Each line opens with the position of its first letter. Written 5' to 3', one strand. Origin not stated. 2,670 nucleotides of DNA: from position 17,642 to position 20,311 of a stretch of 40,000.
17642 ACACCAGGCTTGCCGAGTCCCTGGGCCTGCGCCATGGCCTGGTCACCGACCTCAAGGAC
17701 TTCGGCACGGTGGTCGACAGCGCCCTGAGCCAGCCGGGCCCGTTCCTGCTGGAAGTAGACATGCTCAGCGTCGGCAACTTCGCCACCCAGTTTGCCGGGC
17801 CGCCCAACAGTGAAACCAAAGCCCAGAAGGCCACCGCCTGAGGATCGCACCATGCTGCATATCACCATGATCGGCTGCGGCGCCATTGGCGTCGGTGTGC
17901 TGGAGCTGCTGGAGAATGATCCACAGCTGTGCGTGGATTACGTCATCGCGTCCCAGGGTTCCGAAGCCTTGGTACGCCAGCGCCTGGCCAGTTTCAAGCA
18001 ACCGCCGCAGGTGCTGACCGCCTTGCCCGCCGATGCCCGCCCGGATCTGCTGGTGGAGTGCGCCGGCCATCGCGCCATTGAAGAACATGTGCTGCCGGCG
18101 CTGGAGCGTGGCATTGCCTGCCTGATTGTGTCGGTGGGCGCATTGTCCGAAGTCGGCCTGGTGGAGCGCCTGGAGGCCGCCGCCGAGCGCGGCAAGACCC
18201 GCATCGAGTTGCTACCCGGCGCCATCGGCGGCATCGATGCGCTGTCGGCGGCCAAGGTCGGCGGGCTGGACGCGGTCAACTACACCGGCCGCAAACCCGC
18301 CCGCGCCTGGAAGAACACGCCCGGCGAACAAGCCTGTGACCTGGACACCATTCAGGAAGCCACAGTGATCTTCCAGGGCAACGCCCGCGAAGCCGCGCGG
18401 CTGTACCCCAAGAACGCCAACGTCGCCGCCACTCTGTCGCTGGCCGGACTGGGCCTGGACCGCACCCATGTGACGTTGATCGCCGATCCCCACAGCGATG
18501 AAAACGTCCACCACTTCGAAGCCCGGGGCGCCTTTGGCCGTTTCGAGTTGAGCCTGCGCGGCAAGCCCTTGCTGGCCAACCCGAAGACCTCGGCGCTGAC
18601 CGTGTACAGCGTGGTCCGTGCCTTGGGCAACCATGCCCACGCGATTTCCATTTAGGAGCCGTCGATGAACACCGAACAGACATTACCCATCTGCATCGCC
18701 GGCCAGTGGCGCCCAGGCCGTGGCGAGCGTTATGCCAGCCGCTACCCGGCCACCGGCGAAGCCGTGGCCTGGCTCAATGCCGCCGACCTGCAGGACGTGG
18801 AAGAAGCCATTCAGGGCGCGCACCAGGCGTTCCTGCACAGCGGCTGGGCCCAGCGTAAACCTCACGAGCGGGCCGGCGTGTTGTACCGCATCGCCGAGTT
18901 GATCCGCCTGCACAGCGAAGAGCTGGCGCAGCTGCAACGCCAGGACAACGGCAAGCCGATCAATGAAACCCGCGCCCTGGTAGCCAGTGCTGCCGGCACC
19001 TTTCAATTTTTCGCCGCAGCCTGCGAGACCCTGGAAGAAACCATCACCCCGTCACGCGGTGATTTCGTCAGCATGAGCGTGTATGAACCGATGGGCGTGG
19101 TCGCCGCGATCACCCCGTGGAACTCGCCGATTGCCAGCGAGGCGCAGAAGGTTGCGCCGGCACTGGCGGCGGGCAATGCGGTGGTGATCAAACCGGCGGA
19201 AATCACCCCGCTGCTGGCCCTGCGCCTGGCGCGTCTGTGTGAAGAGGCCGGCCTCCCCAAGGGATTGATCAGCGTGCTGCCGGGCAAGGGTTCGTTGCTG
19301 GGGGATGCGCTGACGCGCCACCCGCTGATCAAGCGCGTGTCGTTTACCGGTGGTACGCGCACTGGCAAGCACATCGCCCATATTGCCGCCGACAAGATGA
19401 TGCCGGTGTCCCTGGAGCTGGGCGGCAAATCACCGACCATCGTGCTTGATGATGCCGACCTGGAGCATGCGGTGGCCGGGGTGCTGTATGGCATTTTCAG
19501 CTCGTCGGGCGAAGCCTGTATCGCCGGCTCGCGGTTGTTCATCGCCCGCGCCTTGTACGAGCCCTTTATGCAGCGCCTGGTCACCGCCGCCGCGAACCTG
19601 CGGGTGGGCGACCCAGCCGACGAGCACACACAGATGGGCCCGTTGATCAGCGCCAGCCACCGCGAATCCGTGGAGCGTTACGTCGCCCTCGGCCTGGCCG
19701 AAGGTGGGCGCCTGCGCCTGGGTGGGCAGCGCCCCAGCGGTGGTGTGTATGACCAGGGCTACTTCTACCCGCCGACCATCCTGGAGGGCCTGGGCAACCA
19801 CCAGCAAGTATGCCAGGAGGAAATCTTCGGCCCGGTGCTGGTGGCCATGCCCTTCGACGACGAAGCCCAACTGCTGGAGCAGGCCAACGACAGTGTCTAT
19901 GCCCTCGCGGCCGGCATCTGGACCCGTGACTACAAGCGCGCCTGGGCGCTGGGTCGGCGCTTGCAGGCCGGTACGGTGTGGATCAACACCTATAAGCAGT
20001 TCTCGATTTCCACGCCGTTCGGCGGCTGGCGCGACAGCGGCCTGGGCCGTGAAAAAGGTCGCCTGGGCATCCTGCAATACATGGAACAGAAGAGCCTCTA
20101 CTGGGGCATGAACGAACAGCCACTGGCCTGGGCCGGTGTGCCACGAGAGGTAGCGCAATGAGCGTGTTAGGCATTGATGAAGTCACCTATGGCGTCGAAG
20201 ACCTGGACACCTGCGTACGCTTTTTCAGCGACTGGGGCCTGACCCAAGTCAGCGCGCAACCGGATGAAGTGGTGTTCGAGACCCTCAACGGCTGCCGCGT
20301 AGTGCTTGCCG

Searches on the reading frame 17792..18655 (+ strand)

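Call 108: search_protein_families(library=pfam, proteins=[window:17792-18655:+], max_evalue=0.00001)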
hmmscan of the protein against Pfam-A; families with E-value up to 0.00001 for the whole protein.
window:17792-18655:+ (287 aa): 2 families
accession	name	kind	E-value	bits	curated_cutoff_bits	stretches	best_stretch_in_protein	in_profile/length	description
PF01958.23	Asp_DH_C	-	1.2e-32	112.5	27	1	188-275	2-89/89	Aspartate dehydrogenase, C-terminal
PF03447.22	NAD_binding_3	-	1.7e-20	74.3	24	1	28-139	1-114/116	Homoserine dehydrogenase, NAD binding domain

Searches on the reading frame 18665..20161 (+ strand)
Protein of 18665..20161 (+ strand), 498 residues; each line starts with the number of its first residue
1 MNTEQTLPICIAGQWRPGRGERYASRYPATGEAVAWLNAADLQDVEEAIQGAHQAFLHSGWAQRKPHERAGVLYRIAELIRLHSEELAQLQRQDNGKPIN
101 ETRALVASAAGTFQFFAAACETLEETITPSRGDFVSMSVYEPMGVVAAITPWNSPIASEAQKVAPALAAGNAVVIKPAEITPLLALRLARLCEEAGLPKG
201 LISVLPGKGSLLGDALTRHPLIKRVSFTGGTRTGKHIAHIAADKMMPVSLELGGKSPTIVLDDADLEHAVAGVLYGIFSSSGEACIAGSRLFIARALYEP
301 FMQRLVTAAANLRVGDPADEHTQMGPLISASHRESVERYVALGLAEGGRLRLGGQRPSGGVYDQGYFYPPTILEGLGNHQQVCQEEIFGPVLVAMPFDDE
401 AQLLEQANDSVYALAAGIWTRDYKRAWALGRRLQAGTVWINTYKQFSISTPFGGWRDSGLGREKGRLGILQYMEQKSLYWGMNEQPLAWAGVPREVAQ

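Call 26: search_protein_families(library=pfam, proteins=[window:18665-20161:+], max_evalue=0.00001)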
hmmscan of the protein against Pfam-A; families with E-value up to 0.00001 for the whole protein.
window:18665-20161:+ (498 aa): 1 family
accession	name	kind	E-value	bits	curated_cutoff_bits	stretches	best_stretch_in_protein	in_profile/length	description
PF00171.27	Aldedh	-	2e-166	554.6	23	1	15-477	1-460/461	Aldehyde dehydrogenase family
